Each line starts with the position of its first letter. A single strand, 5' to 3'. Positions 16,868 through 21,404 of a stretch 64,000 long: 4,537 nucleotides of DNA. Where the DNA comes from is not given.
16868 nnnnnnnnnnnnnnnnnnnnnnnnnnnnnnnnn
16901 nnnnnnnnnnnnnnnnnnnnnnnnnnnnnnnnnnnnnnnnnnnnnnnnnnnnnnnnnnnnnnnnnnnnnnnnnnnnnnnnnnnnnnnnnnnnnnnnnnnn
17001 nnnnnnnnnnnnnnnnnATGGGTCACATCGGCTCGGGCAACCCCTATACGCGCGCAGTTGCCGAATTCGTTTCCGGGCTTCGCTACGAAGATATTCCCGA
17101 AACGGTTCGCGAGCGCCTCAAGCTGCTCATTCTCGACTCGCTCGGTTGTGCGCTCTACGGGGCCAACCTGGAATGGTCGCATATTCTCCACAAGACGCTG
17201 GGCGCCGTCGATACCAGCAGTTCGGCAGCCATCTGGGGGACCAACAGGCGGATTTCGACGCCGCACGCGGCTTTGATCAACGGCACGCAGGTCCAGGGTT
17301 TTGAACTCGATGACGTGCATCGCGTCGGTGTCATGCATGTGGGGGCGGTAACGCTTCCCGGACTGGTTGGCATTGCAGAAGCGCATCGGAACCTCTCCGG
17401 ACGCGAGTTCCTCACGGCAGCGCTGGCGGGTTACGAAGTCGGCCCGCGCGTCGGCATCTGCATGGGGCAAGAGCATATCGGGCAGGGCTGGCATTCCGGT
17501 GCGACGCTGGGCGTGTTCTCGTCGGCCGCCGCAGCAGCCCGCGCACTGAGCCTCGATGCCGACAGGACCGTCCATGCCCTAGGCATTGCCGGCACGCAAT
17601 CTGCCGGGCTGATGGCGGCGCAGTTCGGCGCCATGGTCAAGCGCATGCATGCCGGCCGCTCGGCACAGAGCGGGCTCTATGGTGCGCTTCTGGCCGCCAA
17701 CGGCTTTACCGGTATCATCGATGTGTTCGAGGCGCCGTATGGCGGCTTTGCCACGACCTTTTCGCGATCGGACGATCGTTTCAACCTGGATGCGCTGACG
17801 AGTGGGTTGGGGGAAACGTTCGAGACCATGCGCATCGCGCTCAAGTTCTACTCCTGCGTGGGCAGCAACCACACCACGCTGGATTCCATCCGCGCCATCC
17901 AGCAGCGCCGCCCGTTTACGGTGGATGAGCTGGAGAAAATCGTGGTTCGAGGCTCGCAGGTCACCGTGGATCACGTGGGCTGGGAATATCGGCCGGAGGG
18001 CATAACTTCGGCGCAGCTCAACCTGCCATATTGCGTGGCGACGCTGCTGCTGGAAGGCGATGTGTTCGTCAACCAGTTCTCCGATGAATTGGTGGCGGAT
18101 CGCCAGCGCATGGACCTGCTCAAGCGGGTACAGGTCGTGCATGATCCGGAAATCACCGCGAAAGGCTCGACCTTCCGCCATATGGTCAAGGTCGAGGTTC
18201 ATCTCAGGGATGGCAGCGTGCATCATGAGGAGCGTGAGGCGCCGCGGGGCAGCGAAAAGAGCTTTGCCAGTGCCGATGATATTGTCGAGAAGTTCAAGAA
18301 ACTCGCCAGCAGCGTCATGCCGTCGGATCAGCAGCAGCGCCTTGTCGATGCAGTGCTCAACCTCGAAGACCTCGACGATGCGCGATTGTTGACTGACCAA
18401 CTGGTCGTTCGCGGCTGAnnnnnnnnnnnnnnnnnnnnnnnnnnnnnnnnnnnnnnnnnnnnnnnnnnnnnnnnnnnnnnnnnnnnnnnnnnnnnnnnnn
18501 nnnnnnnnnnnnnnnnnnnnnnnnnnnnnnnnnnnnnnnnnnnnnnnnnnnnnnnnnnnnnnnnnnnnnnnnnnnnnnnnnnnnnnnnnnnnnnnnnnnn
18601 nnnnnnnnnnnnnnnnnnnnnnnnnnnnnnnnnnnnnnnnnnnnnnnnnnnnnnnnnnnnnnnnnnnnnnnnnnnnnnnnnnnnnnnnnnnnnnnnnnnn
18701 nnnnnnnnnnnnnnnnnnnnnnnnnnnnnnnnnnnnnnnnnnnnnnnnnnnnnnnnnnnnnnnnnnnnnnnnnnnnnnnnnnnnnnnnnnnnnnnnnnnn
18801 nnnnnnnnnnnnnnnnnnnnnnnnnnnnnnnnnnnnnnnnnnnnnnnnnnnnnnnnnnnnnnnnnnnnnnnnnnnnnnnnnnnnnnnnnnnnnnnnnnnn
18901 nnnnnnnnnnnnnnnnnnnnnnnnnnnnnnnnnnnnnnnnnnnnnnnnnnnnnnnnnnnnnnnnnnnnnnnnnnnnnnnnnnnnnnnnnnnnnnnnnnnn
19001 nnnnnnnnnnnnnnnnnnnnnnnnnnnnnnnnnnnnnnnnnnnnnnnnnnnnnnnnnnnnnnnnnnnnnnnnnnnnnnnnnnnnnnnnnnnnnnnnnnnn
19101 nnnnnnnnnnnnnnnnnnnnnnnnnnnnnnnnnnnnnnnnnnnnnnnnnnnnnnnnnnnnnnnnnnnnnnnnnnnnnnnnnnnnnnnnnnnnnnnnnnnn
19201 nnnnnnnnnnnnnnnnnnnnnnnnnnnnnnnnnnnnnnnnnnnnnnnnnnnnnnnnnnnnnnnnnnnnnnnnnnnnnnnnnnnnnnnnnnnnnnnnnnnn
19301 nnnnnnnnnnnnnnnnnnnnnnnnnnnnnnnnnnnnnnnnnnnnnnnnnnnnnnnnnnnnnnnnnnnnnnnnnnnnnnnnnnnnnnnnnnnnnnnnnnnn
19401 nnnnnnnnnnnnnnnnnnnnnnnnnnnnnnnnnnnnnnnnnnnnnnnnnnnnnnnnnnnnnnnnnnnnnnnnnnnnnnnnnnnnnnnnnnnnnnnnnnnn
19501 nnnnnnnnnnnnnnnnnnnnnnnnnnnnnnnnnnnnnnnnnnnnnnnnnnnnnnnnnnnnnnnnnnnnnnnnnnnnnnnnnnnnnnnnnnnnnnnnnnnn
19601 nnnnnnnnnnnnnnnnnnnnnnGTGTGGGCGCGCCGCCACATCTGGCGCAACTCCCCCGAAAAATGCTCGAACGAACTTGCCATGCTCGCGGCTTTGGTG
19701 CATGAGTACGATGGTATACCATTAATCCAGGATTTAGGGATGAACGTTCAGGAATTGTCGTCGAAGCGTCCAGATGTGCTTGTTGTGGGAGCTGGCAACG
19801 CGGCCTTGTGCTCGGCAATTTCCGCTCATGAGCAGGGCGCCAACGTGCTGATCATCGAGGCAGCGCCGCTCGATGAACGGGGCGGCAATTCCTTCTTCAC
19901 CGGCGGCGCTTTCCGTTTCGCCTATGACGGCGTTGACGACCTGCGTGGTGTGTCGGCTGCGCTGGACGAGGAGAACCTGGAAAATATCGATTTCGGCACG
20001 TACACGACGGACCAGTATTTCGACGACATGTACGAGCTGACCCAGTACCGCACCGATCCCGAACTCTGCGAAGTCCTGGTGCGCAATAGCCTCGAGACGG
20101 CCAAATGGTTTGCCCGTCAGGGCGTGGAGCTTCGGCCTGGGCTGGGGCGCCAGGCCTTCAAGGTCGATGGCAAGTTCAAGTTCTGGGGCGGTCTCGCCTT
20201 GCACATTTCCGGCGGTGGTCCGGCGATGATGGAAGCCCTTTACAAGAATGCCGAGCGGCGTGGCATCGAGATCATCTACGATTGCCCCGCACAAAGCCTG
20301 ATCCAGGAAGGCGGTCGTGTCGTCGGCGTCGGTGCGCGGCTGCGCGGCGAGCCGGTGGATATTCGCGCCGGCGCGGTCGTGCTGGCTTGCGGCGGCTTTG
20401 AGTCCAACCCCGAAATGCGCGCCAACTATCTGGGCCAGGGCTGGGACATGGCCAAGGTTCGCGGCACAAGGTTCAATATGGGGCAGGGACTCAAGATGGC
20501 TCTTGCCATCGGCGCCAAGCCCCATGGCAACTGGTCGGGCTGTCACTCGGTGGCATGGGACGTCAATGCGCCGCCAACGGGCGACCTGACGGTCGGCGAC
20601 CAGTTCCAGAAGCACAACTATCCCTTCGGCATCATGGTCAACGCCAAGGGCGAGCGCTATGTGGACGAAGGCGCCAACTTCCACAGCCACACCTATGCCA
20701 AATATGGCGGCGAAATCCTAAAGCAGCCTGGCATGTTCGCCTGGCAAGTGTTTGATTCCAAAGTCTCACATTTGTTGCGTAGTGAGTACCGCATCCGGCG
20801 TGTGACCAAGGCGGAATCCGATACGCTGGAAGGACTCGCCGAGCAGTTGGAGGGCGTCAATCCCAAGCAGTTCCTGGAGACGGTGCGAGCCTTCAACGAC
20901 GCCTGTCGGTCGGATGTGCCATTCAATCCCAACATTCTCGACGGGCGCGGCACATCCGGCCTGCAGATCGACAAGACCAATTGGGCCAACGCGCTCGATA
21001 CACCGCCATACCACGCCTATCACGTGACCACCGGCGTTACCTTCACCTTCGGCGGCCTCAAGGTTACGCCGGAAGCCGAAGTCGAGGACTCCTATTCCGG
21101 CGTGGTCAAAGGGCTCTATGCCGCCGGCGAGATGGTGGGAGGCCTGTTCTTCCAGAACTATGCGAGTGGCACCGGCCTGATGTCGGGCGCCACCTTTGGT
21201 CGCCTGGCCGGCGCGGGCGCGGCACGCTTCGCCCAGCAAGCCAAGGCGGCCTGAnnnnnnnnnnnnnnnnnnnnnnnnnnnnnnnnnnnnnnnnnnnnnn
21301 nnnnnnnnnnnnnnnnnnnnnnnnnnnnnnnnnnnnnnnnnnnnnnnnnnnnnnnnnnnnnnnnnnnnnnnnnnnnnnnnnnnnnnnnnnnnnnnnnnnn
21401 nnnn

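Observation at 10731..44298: Uncharacterised CoA-dependent polycarboxylate/branched-acid catabolic island with four MmgE/PrpD paralogues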

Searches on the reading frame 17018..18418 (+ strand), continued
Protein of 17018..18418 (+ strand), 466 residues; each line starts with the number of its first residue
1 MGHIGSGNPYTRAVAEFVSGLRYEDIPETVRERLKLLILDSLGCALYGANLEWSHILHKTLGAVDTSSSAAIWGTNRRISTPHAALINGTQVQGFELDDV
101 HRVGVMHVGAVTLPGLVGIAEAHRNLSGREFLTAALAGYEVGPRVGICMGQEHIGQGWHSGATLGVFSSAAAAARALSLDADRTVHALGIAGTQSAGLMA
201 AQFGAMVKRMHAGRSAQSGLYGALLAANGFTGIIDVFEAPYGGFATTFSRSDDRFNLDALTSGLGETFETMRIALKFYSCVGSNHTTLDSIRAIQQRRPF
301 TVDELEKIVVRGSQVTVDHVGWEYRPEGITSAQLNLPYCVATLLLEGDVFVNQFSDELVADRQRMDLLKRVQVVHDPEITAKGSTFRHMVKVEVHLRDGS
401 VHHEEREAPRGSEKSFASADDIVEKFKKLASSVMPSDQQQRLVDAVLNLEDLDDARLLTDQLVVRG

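Call 50: find_encoding_contigs(protein=P0080, flank=10000, max_places=1)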
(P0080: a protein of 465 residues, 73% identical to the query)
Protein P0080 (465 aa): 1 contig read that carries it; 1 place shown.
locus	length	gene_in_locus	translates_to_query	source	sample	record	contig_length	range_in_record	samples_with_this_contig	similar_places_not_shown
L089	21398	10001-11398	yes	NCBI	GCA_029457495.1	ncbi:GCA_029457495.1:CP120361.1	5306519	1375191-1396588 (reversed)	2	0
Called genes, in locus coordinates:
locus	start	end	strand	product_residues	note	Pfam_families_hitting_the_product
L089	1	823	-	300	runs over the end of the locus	PF13714:PEP_mutase, PF00463:ICL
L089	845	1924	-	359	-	PF02423:OCD_Mu_crystall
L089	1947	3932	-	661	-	PF01970:TctA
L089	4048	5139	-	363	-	-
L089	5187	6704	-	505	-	PF00890:FAD_binding_2, PF01266:DAO, PF03486:HI0933_like (faint), PF12831:FAD_oxidored (weak)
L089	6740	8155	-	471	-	PF03972:MmgE_PrpD_N, PF19305:MmgE_PrpD_C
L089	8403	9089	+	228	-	PF00392:GntR, PF13412:HTH_24 (faint), PF07729:FCD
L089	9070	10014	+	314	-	PF13714:PEP_mutase, PF00463:ICL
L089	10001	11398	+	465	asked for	PF03972:MmgE_PrpD_N, PF19305:MmgE_PrpD_C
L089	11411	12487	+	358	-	PF05145:AbrB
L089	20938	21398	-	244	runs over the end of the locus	PF00005:ABC_tran, PF13304:AAA_21 (faint)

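Call 69: find_encoding_contigs(protein=P0003, flank=10000, max_places=3)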
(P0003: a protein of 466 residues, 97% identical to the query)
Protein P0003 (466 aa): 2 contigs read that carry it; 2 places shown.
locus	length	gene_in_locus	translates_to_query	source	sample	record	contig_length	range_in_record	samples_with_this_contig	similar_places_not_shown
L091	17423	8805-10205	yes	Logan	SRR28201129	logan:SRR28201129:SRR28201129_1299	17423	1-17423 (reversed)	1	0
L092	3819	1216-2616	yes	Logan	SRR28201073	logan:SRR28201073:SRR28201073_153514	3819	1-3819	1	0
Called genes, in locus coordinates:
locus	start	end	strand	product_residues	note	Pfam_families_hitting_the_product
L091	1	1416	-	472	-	?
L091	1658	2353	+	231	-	PF00392:GntR, PF07729:FCD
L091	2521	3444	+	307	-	PF00106:adh_short, PF08659:KR, PF13561:adh_short_C2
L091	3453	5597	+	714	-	PF02629:CoA_binding, PF13380:CoA_binding_2, PF13607:Succ_CoA_lig, PF19045:Ligase_CoA_2, PF13549:ATP-grasp_5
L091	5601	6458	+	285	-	PF22622:MFE-2_hydrat-2_N, PF13452:FAS1_DH_region (faint), PF01575:MaoC_dehydratas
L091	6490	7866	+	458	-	PF03972:MmgE_PrpD_N, PF19305:MmgE_PrpD_C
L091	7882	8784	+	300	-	PF02548:Pantoate_transf (faint), PF13714:PEP_mutase, PF00463:ICL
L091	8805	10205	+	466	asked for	PF03972:MmgE_PrpD_N, PF19305:MmgE_PrpD_C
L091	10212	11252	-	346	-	PF00753:Lactamase_B, PF21221:B_lactamase-like_C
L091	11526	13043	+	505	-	PF00890:FAD_binding_2, PF01266:DAO, PF03486:HI0933_like (faint), PF12831:FAD_oxidored (weak)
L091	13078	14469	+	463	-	PF03972:MmgE_PrpD_N, PF19305:MmgE_PrpD_C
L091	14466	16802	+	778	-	PF02771:Acyl-CoA_dh_N, PF00441:Acyl-CoA_dh_1, PF02771:Acyl-CoA_dh_N, PF02770:Acyl-CoA_dh_M, PF00441:Acyl-CoA_dh_1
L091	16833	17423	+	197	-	?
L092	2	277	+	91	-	?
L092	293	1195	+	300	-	PF02548:Pantoate_transf (faint), PF13714:PEP_mutase, PF00463:ICL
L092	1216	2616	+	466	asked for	PF03972:MmgE_PrpD_N, PF19305:MmgE_PrpD_C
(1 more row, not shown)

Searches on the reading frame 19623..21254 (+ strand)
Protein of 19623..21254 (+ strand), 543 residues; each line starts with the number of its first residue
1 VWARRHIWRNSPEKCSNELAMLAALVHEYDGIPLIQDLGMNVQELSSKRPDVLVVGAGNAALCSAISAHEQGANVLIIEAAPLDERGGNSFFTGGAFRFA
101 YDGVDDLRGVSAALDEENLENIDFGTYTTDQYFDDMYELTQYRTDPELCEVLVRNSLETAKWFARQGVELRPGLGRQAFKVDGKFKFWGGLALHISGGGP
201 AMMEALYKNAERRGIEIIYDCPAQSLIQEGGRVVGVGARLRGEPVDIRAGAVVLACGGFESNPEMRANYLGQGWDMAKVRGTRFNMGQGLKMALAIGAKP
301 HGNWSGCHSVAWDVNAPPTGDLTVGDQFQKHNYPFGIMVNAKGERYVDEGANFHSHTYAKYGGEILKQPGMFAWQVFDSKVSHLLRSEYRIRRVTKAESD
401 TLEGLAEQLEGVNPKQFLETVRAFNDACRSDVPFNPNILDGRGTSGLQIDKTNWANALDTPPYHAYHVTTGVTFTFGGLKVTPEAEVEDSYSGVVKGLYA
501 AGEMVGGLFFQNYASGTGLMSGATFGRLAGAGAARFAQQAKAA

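Call 5: search_protein_families(library=pfam, proteins=[window:19623-21254:+], max_evalue=0.00001)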
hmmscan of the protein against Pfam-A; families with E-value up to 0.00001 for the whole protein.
window:19623-21254:+ (543 aa): 4 families
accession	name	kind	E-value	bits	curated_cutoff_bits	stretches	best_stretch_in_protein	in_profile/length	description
PF00890.30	FAD_binding_2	-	1.3e-44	153.5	20.4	1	51-515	1-410/414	FAD binding domain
PF01266.30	DAO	-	7.8e-16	59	27.9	1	51-259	1-205/353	FAD dependent oxidoreductase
PF03486.20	HI0933_like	-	1.7e-09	37.9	50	0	202-505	111-220/244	HI0933-like protein Rossmann domain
PF12831.13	FAD_oxidored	-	4.4e-07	30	27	0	51-82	1-32/416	FAD dependent oxidoreductase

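Call 22: search_protein_families(library=ncbifam, proteins=[window:19623-21254:+], max_evalue=1e-10)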
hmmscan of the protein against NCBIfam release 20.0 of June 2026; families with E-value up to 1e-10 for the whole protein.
window:19623-21254:+ (543 aa): 24 families
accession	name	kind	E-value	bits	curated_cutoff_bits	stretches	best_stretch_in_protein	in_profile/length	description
NF006130.0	PRK08274.1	equivalog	1e-172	575.2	369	1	48-540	4-465/467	FAD-dependent tricarballylate dehydrogenase TcuA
TIGR02485.1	CobZ_N-term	equivalog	1.1e-81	274.8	372.55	1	51-538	3-436/437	FAD-dependent tricarballylate dehydrogenase TcuA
TIGR01813.1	flavo_cyto_c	subfamily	2.6e-47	161.6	285.45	1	51-530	1-443/444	flavocytochrome c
NF005510.0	PRK07121.1-3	subfamily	7.6e-43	147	481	1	196-536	176-489/492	FAD-binding protein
NF009478.0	PRK12844.1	equivalog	2.4e-39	135.1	789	1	198-539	208-554/559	3-ketosteroid-delta-1-dehydrogenase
NF005064.0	PRK06481.1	equivalog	4.7e-38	131.2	542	1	48-539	60-505/506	flavocytochrome c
NF005882.1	PRK07843.1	equivalog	2.3e-34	118.7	788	1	196-530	198-544/547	3-oxosteroid 1-dehydrogenase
NF053717.1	VnlPnlRedVprA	equivalog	4e-34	118.3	600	1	48-515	5-457/481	vinyl phenol reductase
NF004789.0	PRK06134.1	subfamily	4.8e-34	117.9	747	1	192-540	210-574/581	FAD-dependent oxidoreductase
NF005511.0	PRK07121.1-4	equivalog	7.5e-33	113.8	466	1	241-541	259-547/553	FAD-binding protein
NF005508.0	PRK07121.1-1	equivalog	4.1e-31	108.1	537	1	197-538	173-495/497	FAD-binding protein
NF005512.0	PRK07121.1-5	subfamily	3.2e-29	101.8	812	1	197-535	179-488/489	FAD-binding protein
NF009473.0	PRK12835.1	subfamily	4.1e-28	98.2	837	1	198-383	211-393/585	FAD-binding protein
NF009479.0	PRK12845.1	equivalog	2.7e-26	92.1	793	1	196-535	215-565/566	3-ketosteroid-delta-1-dehydrogenase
NF005509.0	PRK07121.1-2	subfamily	1e-25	90.3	630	1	215-534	218-522/527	FAD-binding protein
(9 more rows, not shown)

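Call 23: search_solved_structures(query=window:19623-21254:+, max_evalue=0.00001)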
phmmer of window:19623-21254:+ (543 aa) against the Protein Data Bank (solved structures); distinct sequences matched with E-value up to 0.00001: 27.
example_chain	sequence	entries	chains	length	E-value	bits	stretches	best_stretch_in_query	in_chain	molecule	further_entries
1d4c_A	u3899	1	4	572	4.9e-34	121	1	49-538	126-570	FLAVOCYTOCHROME C FUMARATE REDUCTASE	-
1d4d_A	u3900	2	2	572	8.8e-34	120.1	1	49-538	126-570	FLAVOCYTOCHROME C FUMARATE REDUCTASE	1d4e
1jrz_A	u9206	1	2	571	9.1e-32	113.5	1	50-538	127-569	FLAVOCYTOCHROME C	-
1qo8_A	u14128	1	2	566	1.2e-31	113.1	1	47-537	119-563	FLAVOCYTOCHROME C3 FUMARATE REDUCTASE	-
1ksu_A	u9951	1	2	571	3.4e-31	111.6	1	50-538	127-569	flavocytochrome c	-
2b7r_A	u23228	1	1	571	5.1e-31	111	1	50-538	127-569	Fumarate reductase flavoprotein subunit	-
2b7s_A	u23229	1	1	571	7.5e-31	110.5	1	50-538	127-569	Fumarate reductase flavoprotein subunit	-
1q9i_A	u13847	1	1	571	7.8e-31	110.4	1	50-538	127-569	flavocytochrome c3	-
1jry_A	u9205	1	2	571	1e-30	110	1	50-538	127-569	FLAVOCYTOCHROME C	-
1jrx_A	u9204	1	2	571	1e-30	110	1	50-538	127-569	FLAVOCYTOCHROME C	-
1e39_A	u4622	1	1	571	1e-30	110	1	50-538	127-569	FUMARATE REDUCTASE FLAVOPROTEIN SUBUNIT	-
1p2e_A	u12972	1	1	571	1.1e-30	110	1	50-538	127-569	flavocytochrome c3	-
1p2h_A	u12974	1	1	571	1.1e-30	110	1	50-538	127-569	flavocytochrome c3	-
1qjd_A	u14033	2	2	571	1.1e-30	110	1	50-538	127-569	FLAVOCYTOCHROME C3 | Fumarate reductase flavoprotein subunit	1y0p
1m64_A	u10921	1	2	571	1.5e-30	109.4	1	50-538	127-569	flavocytochrome c3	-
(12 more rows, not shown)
